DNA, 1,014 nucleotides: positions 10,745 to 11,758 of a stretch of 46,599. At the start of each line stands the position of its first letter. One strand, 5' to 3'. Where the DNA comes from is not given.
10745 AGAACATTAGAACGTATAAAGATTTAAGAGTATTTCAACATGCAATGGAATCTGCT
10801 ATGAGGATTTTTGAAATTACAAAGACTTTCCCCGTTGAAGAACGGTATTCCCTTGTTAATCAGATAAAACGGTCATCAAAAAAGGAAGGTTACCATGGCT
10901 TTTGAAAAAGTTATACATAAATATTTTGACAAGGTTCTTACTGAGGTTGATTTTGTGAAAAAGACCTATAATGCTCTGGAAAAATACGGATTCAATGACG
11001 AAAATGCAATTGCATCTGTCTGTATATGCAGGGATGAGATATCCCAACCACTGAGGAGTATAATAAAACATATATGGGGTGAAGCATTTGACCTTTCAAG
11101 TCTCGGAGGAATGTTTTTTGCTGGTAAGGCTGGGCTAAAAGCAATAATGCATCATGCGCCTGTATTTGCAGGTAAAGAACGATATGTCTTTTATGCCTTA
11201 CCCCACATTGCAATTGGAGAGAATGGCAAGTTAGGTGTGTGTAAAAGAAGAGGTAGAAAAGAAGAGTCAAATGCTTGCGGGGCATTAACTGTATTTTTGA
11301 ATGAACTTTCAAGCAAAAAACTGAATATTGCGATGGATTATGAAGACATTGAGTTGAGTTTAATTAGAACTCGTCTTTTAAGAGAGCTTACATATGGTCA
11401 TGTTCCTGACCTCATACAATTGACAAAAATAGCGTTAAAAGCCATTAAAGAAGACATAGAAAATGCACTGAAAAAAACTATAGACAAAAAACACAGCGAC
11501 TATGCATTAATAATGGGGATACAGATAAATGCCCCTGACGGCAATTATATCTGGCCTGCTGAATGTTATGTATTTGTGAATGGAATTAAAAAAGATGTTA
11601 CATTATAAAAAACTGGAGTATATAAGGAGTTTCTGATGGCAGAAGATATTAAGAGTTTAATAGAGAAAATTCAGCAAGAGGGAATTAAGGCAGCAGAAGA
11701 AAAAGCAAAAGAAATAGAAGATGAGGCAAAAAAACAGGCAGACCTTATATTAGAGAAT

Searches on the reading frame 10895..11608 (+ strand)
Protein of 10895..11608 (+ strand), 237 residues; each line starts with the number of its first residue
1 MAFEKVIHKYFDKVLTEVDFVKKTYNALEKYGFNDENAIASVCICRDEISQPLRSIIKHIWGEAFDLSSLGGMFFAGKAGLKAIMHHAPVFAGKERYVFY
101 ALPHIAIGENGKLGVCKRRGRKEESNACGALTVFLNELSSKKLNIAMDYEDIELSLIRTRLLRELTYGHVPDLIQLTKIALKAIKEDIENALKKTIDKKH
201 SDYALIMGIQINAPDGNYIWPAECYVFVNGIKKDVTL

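Call 82: search_protein_families(library=pfam, proteins=[window:10895-11608:+], max_evalue=0.00001)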
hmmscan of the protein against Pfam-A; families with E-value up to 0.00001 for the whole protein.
window:10895-11608:+ (237 aa): 1 family
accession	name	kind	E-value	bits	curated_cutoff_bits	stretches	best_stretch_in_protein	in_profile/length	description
PF18599.6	LCIB_C_CA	-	4.6e-57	193.3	25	1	16-227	3-222/223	Limiting CO2-inducible proteins B/C beta carbonyic anhydrases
